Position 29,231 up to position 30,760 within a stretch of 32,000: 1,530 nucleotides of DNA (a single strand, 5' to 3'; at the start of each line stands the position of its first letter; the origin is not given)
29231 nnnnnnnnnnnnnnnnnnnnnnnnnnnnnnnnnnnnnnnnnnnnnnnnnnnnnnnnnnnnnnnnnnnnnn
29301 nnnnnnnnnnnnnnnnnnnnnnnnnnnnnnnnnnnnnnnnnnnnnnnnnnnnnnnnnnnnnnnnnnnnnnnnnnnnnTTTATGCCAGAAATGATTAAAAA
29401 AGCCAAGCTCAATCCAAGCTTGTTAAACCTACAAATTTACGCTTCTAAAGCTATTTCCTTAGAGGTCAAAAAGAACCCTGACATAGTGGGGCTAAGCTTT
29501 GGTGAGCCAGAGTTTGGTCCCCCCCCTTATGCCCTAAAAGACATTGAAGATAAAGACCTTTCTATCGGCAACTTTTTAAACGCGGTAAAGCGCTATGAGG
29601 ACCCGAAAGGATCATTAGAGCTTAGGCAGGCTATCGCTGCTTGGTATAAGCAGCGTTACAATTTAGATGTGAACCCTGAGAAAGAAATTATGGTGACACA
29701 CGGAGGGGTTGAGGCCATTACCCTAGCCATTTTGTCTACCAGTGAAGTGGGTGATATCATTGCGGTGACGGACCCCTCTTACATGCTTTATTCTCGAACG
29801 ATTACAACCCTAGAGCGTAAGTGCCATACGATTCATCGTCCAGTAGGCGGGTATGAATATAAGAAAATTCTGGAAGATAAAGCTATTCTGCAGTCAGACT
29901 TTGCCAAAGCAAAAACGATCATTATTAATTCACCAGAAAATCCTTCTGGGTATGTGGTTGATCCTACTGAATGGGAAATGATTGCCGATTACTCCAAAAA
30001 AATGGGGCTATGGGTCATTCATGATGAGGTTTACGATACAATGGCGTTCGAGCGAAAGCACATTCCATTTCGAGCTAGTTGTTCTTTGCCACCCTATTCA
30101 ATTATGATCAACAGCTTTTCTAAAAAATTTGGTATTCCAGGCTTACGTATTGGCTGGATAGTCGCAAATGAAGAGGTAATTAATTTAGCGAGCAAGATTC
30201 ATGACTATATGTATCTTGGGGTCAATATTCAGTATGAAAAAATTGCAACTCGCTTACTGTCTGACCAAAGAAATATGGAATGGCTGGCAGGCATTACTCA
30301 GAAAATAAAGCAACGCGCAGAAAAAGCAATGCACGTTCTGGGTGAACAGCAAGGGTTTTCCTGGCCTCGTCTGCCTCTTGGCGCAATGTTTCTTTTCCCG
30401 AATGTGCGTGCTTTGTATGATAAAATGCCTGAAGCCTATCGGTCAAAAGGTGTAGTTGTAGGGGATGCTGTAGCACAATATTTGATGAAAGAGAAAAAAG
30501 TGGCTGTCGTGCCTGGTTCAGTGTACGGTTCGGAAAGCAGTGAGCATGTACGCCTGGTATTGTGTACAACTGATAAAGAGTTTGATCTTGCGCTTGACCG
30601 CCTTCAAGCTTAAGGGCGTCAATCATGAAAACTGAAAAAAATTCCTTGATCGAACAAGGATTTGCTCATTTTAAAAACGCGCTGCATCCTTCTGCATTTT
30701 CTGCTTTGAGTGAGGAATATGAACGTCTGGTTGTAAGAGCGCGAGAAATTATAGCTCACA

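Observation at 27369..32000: Compact phosphonate biosynthetic operon (pepM-ppd-aminotransferase-PhyH dioxygenase-phnW) running off the window edge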

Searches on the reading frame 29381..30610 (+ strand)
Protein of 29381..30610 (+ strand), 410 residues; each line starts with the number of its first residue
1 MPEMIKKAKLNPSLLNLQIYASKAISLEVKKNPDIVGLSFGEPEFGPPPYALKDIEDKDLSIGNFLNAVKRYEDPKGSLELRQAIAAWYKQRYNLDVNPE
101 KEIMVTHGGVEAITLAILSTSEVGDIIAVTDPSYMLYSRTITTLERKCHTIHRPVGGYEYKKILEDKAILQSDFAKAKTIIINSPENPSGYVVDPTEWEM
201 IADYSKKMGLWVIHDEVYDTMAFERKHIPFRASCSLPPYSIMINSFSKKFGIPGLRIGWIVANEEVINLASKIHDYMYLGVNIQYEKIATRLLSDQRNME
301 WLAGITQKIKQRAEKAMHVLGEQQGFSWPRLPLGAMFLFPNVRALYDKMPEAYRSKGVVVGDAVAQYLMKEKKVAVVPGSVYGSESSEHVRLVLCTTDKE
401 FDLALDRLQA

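Call 7: search_protein_families(library=ncbifam, proteins=[window:29381-30610:+], max_evalue=0.00001)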
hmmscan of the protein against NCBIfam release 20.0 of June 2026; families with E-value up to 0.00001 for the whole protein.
window:29381-30610:+ (410 aa): 71 families (the best 25 are shown)
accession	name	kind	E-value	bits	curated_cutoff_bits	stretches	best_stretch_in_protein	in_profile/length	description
NF041364.1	GntC_guanitoxin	equivalog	3.7e-66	223.4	415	1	38-409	3-354/356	guanitoxin biosynthesis PLP-dependent (S)-gamma-hydroxy-L-arginine cyclodehydratase GntC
NF041091.1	asp_aminotase_Arch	equivalog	2.4e-49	168.1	550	1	22-409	17-372/376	aspartate aminotransferase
NF005588.0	PRK07309.1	equivalog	1.2e-45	156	576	1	7-409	4-383/391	pyridoxal phosphate-dependent aminotransferase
NF004770.0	PRK06108.1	subfamily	6.1e-45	153.7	422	1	31-409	34-389/396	pyridoxal phosphate-dependent aminotransferase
NF006488.0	PRK08912.1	equivalog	2.4e-44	151.8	498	1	65-409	52-381/387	aminotransferase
NF005816.0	PRK07682.1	equivalog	9.5e-44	149.6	620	1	34-409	30-380/390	aminotransferase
NF005601.0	PRK07337.1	equivalog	3e-43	148.4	496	1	23-409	26-389/394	pyridoxal phosphate-dependent aminotransferase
NF005855.0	PRK07777.1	equivalog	3.1e-43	148.6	553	1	65-409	54-385/391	pyridoxal phosphate-dependent aminotransferase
NF005817.0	PRK07683.1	equivalog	5.4e-43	147.2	575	1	9-409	4-378/387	aminotransferase A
NF005977.0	PRK08068.1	subfamily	2.1e-42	145.8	494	1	24-409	23-384/391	transaminase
NF004975.0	PRK06348.1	equivalog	5.4e-42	144.1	549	1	26-409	22-380/384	pyridoxal phosphate-dependent aminotransferase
NF006033.0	PRK08175.1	equivalog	6.5e-42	143.9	647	1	30-399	33-381/407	alanine transaminase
TIGR03540.1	DapC_direct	equivalog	7.4e-41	140.3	593.25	1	22-409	18-381/383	LL-diaminopimelate aminotransferase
NF006756.0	PRK09276.1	subfamily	9.4e-41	140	507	1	22-409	20-383/387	LL-diaminopimelate aminotransferase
NF006229.0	PRK08361.1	equivalog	7.3e-40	137.2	624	1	29-409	29-385/391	aspartate aminotransferase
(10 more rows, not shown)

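Call 8: search_protein_families(library=pfam, proteins=[window:29381-30610:+], max_evalue=0.001)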
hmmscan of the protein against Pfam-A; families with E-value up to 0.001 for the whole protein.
window:29381-30610:+ (410 aa): 2 families
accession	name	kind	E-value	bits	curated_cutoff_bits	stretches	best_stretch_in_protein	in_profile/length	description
PF00155.27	Aminotran_1_2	-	1.1e-55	189.8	19.7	1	34-408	2-361/361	Aminotransferase class I and II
PF04864.19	Alliinase_C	-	2.4e-08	33.7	22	1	119-409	92-360/363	Allinase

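Call 50: search_solved_structures(query=window:29381-30610:+, max_evalue=1e-20)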
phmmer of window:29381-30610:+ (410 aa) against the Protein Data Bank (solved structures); distinct sequences matched with E-value up to 1e-20: 27.
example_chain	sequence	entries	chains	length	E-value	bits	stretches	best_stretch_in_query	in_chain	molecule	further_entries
1gd9_A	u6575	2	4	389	1.1e-32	116.2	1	33-409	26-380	ASPARTATE AMINOTRANSFERASE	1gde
6l1l_A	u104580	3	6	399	1.9e-32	115.5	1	30-401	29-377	Aminotransferase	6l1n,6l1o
1dju_A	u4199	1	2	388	3.9e-32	114.5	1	33-409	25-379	AROMATIC AMINOTRANSFERASE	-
1o4s_A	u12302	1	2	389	5.6e-32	113.9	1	24-409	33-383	Aspartate aminotransferase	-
2z61_A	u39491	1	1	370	7.9e-32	113.5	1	24-408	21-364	Probable aspartate aminotransferase 2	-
2x5d_A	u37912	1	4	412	2.1e-30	108.8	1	30-396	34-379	PROBABLE AMINOTRANSFERASE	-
2o0r_A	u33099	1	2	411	2.3e-30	108.6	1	36-408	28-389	Rv0858c (N-Succinyldiaminopimelate aminotransferase)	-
4my5_A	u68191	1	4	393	8.7e-30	106.7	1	9-408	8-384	Putative amino acid aminotransferase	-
1j32_A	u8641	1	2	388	5.5e-27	97.5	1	21-396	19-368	aspartate aminotransferase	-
5wmk_A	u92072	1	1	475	5.9e-27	97.4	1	29-394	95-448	Bifunctional aspartate aminotransferase and glutamate/aspartate-prephenate aminotransferas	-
5wmi_A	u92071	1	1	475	4e-26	94.7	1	29-394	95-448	Bifunctional aspartate aminotransferase and glutamate/aspartate-prephenate aminotransferas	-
5wmh_A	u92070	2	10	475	4.6e-26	94.5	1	29-394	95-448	Bifunctional aspartate aminotransferase and glutamate/aspartate-prephenate aminotransferas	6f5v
5wml_A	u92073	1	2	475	3.1e-25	91.7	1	29-394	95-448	Bifunctional aspartate aminotransferase and glutamate/aspartate-prephenate aminotransferas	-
6f77_A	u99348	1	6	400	4.5e-24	87.9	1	22-404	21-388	Aspartate aminotransferase A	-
1bjw_A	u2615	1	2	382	9.8e-24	86.8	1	23-407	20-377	ASPARTATE AMINOTRANSFERASE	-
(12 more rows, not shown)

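Call 53: search_protein_families(library=pfam, proteins=[L009:3360-4409:+, L009:532-1137:+], max_evalue=0.01)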
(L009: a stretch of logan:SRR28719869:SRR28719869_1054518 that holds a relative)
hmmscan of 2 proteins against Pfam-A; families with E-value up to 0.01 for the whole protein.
L009:3360-4409:+ (350 aa): 2 families
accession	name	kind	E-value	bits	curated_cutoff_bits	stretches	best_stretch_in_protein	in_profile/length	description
PF00266.25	Aminotran_5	-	1.8e-34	119.8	21.5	1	22-324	31-338/371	Aminotransferase class-V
PF22622.2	MFE-2_hydrat-2_N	-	0.0072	16.6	27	0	102-155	35-90/130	MFE-2 hydratase 2 N-terminal domain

L009:532-1137:+ (202 aa): 2 families
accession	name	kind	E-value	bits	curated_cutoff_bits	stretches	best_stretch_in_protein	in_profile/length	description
PF13546.12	DDE_5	-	1.1e-12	48.5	27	1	25-198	18-214/272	DDE superfamily endonuclease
PF01609.27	DDE_Tnp_1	-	1.6e-05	25.2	23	1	111-197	32-111/200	Transposase DDE domain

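Call 59: search_protein_families(library=ncbifam, proteins=[L009:2279-3367:+, L009:3360-4409:+], max_evalue=1e-10)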
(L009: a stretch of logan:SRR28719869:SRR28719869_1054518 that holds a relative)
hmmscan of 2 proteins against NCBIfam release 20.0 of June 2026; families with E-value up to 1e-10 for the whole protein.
L009:2279-3367:+ (363 aa): 5 families
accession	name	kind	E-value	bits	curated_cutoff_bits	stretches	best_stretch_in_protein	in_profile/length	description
TIGR03301.1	PhnW-AepZ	equivalog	5e-119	397.8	360.8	1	7-357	2-354/355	2-aminoethylphosphonate aminotransferase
NF010006.0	PRK13479.1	equivalog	4.6e-117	391.2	296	1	2-360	3-363/369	2-aminoethylphosphonate--pyruvate transaminase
TIGR02326.1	transamin_PhnW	equivalog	6.3e-113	377.5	400.8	1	5-358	4-360/363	2-aminoethylphosphonate--pyruvate transaminase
NF046070.1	PyrdoxPyrvTramin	equivalog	7.9e-26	90.8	600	1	8-284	9-287/369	pyridoxamine--pyruvate transaminase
NF045640.1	AspGlyoxATaseBhcA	equivalog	2.3e-21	76.2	650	1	1-285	1-289/395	L-aspartate--glyoxylate aminotransferase BhcA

L009:3360-4409:+ (350 aa): 9 families
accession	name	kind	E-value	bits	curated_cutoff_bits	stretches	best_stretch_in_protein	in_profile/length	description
NF045640.1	AspGlyoxATaseBhcA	equivalog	1.9e-65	221.3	650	1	6-343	9-350/395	L-aspartate--glyoxylate aminotransferase BhcA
NF046070.1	PyrdoxPyrvTramin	equivalog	8.3e-63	212.4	600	1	7-340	11-346/369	pyridoxamine--pyruvate transaminase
TIGR03301.1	PhnW-AepZ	equivalog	5e-48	164.3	360.8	1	8-348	6-346/355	2-aminoethylphosphonate aminotransferase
NF010006.0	PRK13479.1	equivalog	1.5e-36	126.3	296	1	8-349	12-353/369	2-aminoethylphosphonate--pyruvate transaminase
TIGR02326.1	transamin_PhnW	equivalog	3.1e-35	122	400.8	1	8-348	10-351/363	2-aminoethylphosphonate--pyruvate transaminase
TIGR01977.1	am_tr_V_EF2568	hypoth_equivalog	1.9e-17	63.3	377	1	40-324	50-334/376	cysteine desulfurase family protein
TIGR01366.1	serC_3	equivalog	1.1e-11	44.5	401.65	1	26-262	33-261/361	phosphoserine transaminase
TIGR01979.1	sufS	subfamily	1.3e-11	44.1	475.1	1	70-301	103-337/403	SufS family cysteine desulfurase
NF003764.0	PRK05355.1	equivalog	4.3e-11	42.3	253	1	25-264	39-261/357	3-phosphoserine/phosphohydroxythreonine transaminase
